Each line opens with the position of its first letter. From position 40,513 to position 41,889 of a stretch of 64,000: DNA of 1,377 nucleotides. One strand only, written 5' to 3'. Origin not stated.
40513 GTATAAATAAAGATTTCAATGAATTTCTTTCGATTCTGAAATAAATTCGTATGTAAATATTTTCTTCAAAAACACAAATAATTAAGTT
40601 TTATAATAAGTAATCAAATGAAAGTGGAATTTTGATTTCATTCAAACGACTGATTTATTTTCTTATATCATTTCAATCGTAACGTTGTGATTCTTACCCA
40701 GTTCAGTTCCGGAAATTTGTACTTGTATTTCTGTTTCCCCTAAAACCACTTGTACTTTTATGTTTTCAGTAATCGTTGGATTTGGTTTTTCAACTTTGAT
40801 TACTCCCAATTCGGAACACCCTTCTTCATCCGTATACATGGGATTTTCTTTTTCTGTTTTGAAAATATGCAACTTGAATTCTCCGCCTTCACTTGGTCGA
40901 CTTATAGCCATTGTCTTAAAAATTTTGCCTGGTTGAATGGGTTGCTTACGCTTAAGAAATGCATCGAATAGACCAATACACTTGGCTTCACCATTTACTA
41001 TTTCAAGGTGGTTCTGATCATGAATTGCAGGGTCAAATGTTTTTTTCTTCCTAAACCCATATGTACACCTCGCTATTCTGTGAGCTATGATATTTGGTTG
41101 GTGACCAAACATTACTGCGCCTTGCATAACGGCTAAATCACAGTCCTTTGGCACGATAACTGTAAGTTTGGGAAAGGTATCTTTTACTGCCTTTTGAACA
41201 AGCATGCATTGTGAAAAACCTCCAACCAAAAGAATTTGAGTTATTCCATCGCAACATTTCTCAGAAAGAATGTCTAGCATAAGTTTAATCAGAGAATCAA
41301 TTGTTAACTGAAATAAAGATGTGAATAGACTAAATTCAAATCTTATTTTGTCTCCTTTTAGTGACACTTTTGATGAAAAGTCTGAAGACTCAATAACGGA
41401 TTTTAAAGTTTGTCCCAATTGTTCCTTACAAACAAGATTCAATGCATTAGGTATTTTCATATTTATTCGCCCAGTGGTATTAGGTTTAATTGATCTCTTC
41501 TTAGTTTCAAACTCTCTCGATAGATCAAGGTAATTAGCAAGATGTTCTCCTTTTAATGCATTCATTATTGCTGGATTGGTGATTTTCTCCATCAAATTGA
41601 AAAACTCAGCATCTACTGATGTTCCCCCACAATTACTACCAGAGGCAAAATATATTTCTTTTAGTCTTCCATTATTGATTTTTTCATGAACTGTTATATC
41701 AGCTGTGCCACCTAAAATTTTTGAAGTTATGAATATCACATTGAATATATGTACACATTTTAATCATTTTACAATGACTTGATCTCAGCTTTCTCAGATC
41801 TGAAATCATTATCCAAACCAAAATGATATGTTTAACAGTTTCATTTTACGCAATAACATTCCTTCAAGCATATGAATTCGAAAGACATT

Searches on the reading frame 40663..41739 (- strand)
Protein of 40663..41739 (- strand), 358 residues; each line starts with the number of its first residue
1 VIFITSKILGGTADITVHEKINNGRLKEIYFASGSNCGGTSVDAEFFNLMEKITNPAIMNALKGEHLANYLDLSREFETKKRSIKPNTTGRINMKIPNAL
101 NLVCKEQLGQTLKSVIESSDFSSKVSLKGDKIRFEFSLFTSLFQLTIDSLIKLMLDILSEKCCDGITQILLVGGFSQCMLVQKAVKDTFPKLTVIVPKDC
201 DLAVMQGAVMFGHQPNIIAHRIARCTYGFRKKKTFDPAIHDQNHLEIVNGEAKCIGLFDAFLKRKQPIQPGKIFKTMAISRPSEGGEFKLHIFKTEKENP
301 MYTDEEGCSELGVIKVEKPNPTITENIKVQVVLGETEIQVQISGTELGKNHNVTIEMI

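Call 11: find_homologous_proteins(query=window:40663-41739:-)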
Query window:40663-41739:- (358 aa): 269 proteins with E <= 0.001 among 1452 candidates; the best 120 are listed.
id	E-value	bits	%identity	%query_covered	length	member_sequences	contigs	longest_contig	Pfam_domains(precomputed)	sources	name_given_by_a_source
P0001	7.1e-229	777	98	99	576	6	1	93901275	PF00012.27,PF27033.1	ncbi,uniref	ncbi:heat shock 70 kDa protein 12B-like [Mytilus edulis]|uniref:heat shock 70 kDa protein 12B-like n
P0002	6.8e-212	721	90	99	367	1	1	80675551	-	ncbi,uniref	ncbi:heat shock 70 kDa protein 12A-like [Mytilus trossulus]|uniref:heat shock 70 kDa protein 12A-lik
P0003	3.9e-163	561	74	99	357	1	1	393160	-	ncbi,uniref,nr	ncbi:unnamed protein product [Mytilus edulis]|uniref:Uncharacterized protein n=1 Tax=Mytilus edulis 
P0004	1.6e-150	519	73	99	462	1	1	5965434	PF00012.27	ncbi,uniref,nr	ncbi:unnamed protein product [Mytilus coruscus]|uniref:Uncharacterized protein n=1 Tax=Mytilus corus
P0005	3.4e-135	469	76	80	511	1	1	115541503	PF00012.27,PF27033.1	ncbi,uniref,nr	ncbi:heat shock 70 kDa protein 12A-like [Mytilus californianus]|uniref:heat shock 70 kDa protein 12A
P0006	9.0e-135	467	62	99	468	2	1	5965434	PF00012.27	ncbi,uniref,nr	ncbi:unnamed protein product [Mytilus coruscus]|uniref:Uncharacterized protein n=1 Tax=Mytilus corus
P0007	7.0e-104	366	52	97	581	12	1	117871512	PF00012.27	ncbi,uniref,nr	ncbi:heat shock 70 kDa protein 12A-like [Mytilus californianus]|uniref:heat shock 70 kDa protein 12A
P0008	3.3e-102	360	47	99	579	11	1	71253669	PF00012.27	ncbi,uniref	ncbi:heat shock 70 kDa protein 12B-like [Mytilus trossulus]|uniref:heat shock 70 kDa protein 12B-lik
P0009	1.3e-98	348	50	97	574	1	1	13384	PF00012.27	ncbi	ncbi:hypothetical protein AM593_07742, partial [Mytilus galloprovincialis]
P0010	2.1e-97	344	51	93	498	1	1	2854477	PF00012.27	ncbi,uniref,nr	ncbi:unnamed protein product [Mytilus coruscus]|uniref:Uncharacterized protein n=1 Tax=Mytilus corus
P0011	3.6e-96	340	48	97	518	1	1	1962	PF00012.27,PF27033.1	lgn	-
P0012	1.6e-94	335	48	97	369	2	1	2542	-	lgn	-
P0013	2.5e-94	334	47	94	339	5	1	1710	-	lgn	-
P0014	7.0e-93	330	48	97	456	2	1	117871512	PF00012.27,PF27033.1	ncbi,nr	ncbi:heat shock 70 kDa protein 12A-like isoform X2 [Mytilus californianus]|nr:heat shock 70 kDa prot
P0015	5.8e-86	307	49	87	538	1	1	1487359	-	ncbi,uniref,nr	ncbi:unnamed protein product [Mytilus edulis]|uniref:Uncharacterized protein n=1 Tax=Mytilus edulis 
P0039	1.1e-76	276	41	94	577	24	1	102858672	PF00012.27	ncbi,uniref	ncbi:heat shock 70 kDa protein 12B-like [Mytilus galloprovincialis]|uniref:heat shock 70 kDa protein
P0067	2.2e-73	266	40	93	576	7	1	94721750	PF00012.27,PF06723.20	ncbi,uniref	ncbi:heat shock 70 kDa protein 12A-like [Mytilus galloprovincialis]|uniref:heat shock 70 kDa protein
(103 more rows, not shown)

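Call 12: find_encoding_contigs(protein=P0001, flank=10000, max_places=10)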
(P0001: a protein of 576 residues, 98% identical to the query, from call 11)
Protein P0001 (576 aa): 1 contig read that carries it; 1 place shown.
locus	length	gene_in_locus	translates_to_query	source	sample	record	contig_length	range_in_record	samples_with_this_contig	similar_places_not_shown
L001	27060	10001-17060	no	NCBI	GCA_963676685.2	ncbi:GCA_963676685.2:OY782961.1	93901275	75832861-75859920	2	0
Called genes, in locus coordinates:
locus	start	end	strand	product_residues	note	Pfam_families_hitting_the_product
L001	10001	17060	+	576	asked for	PF00012:HSP70, PF27033:DUF8340 (weak)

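Call 13: find_encoding_contigs(protein=P0002, flank=10000, max_places=10)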
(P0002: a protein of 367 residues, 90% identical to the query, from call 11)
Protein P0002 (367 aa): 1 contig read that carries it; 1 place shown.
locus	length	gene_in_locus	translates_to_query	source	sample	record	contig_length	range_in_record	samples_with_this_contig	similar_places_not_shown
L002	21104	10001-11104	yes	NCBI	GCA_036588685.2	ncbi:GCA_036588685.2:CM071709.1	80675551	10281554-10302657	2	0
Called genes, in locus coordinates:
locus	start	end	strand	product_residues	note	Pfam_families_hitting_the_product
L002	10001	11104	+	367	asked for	-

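Call 41: list_cluster_members(proteins=[P0001])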
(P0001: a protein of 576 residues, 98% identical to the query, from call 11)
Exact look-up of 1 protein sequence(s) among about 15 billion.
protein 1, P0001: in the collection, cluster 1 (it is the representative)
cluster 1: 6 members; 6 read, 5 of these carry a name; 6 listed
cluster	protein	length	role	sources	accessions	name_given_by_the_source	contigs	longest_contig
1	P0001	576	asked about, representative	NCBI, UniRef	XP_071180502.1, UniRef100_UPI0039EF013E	heat shock 70 kDa protein 12B-like [Mytilus edulis] | heat shock 70 kDa protein 12B-like n=1 Tax=Mytilus edulis TaxID=6550 RepID=UPI0039EF013E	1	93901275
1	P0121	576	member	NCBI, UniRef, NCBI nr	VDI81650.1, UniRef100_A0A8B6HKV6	Hypothetical predicted protein [Mytilus galloprovincialis] | Uncharacterized protein n=1 Tax=Mytilus galloprovincialis TaxID=29158 ...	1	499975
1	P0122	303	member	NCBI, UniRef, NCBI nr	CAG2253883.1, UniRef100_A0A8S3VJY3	unnamed protein product [Mytilus edulis] | Uncharacterized protein n=1 Tax=Mytilus edulis TaxID=6550 RepID=A0A8S3VJY3_MYTED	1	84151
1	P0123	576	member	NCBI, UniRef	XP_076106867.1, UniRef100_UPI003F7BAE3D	heat shock 70 kDa protein 12A-like isoform X1 [Mytilus galloprovincialis] | heat shock 70 kDa protein 12A-like isoform X1 n=1 Tax=Mytilus galloprovincialis ...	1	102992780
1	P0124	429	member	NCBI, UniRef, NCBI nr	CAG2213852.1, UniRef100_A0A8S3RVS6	unnamed protein product [Mytilus edulis] | Uncharacterized protein n=1 Tax=Mytilus edulis TaxID=6550 RepID=A0A8S3RVS6_MYTED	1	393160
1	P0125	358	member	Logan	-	-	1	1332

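Call 42: find_encoding_contigs(protein=P0121, flank=10000)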
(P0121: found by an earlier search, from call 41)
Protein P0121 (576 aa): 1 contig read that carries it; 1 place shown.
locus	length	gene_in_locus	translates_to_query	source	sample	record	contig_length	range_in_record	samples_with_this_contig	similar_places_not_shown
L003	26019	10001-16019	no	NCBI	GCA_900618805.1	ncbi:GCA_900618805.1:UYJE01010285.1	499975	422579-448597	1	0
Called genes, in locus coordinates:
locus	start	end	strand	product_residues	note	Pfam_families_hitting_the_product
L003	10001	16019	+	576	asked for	PF00012:HSP70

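Call 43: find_encoding_contigs(protein=P0123, flank=10000)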
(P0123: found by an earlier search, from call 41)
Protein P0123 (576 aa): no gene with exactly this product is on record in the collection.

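Call 44: find_encoding_contigs(protein=P0122, flank=10000)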
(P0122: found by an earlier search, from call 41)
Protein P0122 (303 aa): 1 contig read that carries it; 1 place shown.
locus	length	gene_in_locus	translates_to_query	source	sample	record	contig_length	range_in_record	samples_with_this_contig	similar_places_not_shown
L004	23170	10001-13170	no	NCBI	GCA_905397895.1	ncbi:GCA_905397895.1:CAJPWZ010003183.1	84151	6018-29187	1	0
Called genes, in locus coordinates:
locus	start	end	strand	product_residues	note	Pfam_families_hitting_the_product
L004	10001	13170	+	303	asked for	-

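Call 45: find_encoding_contigs(protein=P0124, flank=10000)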
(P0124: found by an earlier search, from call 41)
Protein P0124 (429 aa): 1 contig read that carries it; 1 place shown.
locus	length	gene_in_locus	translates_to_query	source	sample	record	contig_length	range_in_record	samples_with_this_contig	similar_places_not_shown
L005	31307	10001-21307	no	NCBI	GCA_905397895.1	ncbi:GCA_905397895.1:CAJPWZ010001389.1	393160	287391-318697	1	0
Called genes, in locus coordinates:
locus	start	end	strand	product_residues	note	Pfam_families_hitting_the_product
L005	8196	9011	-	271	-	-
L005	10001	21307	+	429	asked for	PF00012:HSP70 (weak), PF27033:DUF8340 (weak)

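Call 74: find_encoding_contigs(protein=P0039, flank=10000, max_places=10)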
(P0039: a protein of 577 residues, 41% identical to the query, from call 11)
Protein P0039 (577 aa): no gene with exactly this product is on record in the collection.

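Call 75: find_encoding_contigs(protein=P0067, flank=10000, max_places=10)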
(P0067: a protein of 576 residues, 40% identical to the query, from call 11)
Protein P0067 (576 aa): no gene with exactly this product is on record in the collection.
